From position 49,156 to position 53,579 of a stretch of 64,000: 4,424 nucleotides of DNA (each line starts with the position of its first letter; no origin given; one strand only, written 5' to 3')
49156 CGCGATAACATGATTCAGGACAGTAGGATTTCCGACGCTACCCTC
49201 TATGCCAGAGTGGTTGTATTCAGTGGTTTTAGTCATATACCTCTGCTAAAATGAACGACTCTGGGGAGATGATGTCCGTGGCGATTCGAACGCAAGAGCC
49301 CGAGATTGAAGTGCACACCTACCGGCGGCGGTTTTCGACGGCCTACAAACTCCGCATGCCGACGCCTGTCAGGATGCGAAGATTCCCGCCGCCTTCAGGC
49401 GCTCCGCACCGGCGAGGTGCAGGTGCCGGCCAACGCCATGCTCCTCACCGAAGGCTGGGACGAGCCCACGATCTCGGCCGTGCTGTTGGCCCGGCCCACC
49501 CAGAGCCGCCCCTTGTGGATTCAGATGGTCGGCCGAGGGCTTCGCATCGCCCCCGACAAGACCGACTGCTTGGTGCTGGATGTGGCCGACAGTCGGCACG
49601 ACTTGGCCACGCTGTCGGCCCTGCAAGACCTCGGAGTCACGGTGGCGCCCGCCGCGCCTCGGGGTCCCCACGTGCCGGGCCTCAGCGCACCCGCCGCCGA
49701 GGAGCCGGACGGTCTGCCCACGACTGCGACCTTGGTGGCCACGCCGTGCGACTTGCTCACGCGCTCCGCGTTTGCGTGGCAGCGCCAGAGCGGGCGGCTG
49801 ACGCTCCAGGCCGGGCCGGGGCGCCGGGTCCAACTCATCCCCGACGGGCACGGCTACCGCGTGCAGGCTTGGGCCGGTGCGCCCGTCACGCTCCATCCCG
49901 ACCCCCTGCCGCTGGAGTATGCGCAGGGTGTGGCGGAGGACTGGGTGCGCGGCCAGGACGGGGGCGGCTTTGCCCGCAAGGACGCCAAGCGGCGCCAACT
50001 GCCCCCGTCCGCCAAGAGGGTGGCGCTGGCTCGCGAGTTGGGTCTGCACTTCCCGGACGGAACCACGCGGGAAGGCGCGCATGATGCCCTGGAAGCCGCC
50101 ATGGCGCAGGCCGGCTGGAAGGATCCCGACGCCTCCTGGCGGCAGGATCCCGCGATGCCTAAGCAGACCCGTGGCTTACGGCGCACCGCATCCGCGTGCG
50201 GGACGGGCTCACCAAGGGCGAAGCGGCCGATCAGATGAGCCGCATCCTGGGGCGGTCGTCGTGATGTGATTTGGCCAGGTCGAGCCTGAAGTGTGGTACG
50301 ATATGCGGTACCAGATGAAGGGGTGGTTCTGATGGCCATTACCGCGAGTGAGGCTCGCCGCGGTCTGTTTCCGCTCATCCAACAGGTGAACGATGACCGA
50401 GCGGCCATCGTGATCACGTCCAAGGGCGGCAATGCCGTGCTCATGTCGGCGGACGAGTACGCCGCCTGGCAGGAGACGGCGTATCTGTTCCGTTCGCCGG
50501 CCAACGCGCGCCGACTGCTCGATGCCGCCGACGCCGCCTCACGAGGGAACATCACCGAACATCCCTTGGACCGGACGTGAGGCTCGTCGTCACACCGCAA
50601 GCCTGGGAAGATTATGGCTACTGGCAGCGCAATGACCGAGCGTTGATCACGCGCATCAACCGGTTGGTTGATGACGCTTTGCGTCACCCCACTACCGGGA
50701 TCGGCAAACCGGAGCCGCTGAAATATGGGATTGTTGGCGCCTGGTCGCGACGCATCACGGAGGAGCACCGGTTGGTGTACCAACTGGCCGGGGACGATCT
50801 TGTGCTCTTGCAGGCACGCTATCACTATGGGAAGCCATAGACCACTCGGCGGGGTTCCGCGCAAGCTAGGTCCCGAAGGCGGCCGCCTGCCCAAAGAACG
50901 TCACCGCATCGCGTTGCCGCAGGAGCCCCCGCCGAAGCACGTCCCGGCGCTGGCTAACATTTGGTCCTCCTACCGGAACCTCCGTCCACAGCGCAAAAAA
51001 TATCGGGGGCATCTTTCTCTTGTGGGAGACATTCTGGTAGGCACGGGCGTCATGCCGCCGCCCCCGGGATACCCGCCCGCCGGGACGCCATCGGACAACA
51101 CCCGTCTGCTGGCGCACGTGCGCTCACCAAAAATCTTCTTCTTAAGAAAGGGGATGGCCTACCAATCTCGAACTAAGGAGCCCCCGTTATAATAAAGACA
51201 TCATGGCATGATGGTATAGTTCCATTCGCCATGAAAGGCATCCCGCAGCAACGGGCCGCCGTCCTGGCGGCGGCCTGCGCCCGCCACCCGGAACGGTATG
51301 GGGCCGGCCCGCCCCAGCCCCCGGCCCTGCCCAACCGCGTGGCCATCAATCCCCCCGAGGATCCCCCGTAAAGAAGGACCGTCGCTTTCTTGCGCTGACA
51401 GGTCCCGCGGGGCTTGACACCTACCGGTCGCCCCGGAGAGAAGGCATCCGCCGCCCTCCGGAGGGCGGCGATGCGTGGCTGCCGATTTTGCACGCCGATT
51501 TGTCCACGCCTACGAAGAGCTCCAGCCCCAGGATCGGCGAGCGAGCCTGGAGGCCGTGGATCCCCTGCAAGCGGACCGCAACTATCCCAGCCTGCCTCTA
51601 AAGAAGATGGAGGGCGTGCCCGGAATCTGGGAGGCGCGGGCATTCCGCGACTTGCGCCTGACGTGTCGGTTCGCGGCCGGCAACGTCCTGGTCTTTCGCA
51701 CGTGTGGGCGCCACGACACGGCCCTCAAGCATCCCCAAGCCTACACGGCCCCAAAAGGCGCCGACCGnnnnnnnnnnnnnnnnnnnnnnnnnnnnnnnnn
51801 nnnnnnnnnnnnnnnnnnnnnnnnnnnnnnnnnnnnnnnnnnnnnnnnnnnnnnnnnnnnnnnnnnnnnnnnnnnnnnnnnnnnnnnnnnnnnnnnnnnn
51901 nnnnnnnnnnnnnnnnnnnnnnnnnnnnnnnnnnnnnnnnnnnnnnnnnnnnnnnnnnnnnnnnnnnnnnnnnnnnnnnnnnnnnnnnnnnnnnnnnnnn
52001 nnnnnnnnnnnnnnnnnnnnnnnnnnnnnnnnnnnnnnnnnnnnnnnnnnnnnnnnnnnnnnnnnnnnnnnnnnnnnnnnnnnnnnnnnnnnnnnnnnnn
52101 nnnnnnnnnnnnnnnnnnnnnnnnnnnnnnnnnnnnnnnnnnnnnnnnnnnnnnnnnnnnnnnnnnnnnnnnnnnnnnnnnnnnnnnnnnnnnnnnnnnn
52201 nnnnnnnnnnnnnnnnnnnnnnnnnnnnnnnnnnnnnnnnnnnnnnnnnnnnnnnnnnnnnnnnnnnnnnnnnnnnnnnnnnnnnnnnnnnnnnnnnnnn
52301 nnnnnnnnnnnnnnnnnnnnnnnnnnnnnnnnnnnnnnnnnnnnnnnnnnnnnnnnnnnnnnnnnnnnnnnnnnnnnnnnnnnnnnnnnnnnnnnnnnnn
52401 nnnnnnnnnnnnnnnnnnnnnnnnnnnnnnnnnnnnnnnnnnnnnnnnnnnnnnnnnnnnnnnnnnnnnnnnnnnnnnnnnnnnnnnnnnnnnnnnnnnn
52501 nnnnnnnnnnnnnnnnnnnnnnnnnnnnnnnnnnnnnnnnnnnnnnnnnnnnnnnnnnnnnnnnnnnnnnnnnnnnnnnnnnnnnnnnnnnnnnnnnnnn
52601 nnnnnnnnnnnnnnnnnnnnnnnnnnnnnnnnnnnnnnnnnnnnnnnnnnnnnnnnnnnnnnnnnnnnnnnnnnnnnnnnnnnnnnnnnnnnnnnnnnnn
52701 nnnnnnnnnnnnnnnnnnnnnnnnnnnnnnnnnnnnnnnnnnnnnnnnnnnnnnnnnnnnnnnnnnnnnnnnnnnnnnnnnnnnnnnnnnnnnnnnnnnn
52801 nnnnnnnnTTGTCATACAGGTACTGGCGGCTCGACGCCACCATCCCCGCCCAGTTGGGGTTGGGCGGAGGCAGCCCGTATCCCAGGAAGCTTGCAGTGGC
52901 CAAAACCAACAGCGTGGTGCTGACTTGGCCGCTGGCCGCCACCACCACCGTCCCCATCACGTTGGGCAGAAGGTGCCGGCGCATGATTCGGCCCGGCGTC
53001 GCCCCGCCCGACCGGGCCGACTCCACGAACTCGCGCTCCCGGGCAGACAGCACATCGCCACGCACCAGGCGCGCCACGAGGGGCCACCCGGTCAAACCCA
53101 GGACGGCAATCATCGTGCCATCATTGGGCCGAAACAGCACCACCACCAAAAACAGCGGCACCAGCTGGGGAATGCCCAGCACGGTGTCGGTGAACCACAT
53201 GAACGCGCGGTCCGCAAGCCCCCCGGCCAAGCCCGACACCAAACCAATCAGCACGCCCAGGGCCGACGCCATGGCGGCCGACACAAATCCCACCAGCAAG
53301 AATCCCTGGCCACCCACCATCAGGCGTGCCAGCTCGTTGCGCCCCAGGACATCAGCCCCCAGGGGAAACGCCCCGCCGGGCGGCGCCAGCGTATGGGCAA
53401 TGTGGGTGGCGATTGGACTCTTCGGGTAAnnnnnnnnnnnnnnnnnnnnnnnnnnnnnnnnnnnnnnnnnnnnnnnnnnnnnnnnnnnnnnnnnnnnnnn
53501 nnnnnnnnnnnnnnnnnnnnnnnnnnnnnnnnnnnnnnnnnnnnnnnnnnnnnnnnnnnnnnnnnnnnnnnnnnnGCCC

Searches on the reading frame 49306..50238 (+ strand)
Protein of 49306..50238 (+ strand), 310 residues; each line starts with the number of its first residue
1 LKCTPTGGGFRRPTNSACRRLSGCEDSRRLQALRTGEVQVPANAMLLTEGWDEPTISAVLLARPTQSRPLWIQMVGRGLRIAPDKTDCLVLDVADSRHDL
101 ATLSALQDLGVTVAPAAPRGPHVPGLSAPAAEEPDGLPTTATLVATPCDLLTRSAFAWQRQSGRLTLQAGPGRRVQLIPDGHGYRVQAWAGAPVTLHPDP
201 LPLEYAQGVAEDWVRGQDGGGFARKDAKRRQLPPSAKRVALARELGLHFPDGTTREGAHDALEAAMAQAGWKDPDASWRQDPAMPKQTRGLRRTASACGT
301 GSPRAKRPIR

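Call 77: search_protein_families(library=pfam, proteins=[window:49306-50238:+], max_evalue=0.00001)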
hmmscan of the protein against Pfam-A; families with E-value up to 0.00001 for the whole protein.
window:49306-50238:+ (310 aa): 0 families

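Call 80: search_protein_families(library=ncbifam, proteins=[window:49306-50238:+], max_evalue=0.01)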
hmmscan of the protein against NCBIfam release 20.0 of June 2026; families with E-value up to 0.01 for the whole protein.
window:49306-50238:+ (310 aa): 5 families
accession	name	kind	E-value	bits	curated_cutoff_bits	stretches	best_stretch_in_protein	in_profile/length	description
NF053632.1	heli_RadD_YejH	equivalog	1.1e-15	56.9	720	1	31-101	292-362/573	DNA repair helicase RadD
NF046055.1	restr_BPTD_3080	equivalog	0.00028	19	800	1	46-80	582-616/970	BPTD_3080 family restriction endonuclease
NF008521.0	PRK11448.1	equivalog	0.0017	16.4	729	1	46-85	765-806/1123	type I restriction-modification system endonuclease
NF046051.1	restrict_EcoAI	equivalog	0.0053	15.2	550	1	44-86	477-521/768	EcoAI/FtnUII family type I restriction enzme subunit R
NF012027.0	PRK15483.1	equivalog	0.0064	14.4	564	1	47-84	511-548/986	type III restriction-modification system endonuclease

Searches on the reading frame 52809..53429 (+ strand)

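Call 78: search_protein_families(library=pfam, proteins=[window:52809-53429:+], max_evalue=0.00001)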
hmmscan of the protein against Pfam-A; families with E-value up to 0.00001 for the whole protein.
window:52809-53429:+ (206 aa): 0 families

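Call 80: search_protein_families(library=ncbifam, proteins=[window:52809-53429:+], max_evalue=0.01)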
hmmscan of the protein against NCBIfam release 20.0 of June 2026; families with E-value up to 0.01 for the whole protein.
window:52809-53429:+ (206 aa): 1 family
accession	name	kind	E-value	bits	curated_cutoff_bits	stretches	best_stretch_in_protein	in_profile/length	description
TIGR01701.1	Fdhalpha-like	subfamily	0.0091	14.2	582.15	1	65-141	456-533/744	FdhF/YdeP family oxidoreductase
